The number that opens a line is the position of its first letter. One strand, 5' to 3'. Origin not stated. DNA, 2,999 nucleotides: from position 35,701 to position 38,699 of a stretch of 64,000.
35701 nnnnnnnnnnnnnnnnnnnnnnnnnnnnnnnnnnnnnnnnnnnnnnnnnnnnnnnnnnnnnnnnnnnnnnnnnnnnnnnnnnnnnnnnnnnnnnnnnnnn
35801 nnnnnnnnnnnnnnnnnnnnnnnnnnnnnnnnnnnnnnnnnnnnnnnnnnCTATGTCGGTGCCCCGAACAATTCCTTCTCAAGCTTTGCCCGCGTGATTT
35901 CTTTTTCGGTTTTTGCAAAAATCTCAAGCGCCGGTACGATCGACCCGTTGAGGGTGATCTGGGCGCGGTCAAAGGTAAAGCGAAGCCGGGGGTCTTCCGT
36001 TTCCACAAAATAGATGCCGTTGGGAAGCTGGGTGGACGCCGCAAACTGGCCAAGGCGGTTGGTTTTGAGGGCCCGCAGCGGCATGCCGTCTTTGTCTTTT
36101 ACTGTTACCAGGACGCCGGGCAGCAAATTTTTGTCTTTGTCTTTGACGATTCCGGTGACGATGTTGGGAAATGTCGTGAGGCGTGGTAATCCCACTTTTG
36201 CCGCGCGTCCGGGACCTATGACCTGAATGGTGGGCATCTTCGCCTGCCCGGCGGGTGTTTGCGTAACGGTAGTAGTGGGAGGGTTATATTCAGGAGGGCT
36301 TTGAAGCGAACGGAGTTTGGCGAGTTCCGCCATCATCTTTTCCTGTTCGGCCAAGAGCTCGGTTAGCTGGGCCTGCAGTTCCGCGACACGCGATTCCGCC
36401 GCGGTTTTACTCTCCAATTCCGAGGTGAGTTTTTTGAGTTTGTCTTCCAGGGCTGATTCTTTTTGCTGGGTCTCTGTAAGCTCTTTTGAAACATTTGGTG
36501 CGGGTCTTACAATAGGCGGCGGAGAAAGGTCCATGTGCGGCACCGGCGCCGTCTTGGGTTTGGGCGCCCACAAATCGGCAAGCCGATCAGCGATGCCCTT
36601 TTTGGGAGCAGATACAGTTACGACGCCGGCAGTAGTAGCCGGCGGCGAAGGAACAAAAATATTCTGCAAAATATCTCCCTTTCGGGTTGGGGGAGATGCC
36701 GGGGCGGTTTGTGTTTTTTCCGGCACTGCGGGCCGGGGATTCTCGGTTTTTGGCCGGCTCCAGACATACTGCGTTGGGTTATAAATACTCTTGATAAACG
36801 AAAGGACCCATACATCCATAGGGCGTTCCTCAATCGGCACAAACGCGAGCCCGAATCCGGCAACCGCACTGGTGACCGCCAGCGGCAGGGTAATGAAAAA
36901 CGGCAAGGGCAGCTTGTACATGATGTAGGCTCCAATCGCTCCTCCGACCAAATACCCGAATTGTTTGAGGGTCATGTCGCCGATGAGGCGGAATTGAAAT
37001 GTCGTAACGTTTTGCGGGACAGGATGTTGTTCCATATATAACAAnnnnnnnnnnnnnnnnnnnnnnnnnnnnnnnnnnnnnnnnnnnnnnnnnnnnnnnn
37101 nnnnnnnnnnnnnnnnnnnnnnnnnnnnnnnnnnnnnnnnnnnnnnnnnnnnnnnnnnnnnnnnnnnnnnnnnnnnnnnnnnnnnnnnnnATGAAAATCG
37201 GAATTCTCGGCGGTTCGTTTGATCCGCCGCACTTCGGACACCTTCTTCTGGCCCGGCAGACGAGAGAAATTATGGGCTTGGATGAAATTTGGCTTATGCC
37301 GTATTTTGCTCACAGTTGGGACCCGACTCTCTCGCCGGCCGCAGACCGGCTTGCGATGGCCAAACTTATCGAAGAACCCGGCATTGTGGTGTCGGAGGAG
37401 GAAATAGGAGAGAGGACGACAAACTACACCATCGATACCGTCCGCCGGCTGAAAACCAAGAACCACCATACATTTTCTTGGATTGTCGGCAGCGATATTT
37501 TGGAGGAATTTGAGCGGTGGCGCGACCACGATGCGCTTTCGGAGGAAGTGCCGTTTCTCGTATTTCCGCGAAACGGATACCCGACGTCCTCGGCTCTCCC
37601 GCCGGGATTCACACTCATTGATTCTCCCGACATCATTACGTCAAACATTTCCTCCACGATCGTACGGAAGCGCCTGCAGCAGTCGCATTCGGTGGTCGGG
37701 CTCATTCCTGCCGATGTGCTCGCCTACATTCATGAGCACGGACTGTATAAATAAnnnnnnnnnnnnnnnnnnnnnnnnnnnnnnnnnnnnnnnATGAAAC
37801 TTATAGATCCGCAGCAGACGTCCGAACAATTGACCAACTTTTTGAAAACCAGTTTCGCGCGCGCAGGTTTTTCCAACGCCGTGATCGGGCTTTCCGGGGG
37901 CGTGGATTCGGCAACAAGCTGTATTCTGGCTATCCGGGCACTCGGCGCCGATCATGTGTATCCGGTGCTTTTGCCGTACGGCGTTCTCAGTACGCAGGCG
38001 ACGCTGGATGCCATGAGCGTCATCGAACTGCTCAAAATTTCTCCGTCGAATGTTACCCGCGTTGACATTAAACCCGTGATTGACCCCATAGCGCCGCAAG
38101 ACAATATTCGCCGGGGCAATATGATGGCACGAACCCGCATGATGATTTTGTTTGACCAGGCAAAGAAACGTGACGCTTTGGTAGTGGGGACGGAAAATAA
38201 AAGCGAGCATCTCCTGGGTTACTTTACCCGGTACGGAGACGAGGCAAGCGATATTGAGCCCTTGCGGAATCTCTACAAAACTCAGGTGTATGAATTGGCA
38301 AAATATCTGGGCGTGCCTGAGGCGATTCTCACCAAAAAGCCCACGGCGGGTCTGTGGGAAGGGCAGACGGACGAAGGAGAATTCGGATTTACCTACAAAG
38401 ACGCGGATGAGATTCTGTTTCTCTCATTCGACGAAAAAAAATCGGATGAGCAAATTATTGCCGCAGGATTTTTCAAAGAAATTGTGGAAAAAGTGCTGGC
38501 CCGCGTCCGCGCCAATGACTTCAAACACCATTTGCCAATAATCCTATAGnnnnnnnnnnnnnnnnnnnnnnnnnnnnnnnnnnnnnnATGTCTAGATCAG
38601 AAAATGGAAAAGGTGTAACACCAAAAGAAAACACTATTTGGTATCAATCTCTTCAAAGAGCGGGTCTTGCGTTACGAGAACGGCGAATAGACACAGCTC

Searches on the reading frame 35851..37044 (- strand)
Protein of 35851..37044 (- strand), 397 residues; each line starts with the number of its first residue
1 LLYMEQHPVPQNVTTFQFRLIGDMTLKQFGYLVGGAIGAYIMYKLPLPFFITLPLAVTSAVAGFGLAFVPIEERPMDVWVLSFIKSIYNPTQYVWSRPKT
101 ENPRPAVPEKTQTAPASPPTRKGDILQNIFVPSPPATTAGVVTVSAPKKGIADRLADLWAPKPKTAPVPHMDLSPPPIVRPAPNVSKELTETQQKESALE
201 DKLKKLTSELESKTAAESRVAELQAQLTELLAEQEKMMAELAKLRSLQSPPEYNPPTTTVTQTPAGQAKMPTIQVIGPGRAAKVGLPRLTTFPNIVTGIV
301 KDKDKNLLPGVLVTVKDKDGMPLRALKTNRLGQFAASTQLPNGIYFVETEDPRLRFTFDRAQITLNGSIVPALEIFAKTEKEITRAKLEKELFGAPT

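Call 34: search_protein_families(library=pfam, proteins=[window:35851-37044:-], max_evalue=0.001)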
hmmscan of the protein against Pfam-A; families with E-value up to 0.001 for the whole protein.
window:35851-37044:- (397 aa): 2 families
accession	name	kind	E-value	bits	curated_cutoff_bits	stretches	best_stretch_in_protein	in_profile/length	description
PF12666.12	PrgI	-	1.5e-09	38.7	27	1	8-93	1-89/91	PrgI family protein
PF13620.12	CarboxypepD_reg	-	0.0001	23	32.3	1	296-349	2-54/82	Carboxypeptidase regulatory-like domain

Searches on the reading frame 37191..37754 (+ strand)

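Call 35: search_protein_families(library=pfam, proteins=[window:37191-37754:+], max_evalue=0.001)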
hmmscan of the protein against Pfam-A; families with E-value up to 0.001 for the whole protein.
window:37191-37754:+ (187 aa): 1 family
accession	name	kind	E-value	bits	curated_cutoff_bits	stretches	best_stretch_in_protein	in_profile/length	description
PF01467.32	CTP_transf_like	-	3e-20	73.2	21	1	5-161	1-133/133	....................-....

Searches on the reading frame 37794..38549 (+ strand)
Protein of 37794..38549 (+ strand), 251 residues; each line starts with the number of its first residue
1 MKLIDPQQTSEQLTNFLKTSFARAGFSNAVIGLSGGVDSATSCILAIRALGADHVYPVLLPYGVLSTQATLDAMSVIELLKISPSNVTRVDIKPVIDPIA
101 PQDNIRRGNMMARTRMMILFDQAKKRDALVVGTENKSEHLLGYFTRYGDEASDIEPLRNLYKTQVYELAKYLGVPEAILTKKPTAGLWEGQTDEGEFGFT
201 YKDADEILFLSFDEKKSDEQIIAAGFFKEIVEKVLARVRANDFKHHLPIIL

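Call 35: search_protein_families(library=pfam, proteins=[window:37794-38549:+], max_evalue=0.001)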
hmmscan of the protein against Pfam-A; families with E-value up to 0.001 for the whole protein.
window:37794-38549:+ (251 aa): 2 families
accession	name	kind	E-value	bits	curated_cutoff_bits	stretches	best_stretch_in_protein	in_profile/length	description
PF02540.23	NAD_synthase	-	4.1e-69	232.8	21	1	11-248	3-242/242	NAD synthase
PF06508.19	QueC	-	0.0005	20.1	22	0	29-91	2-61/210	Queuosine biosynthesis protein QueC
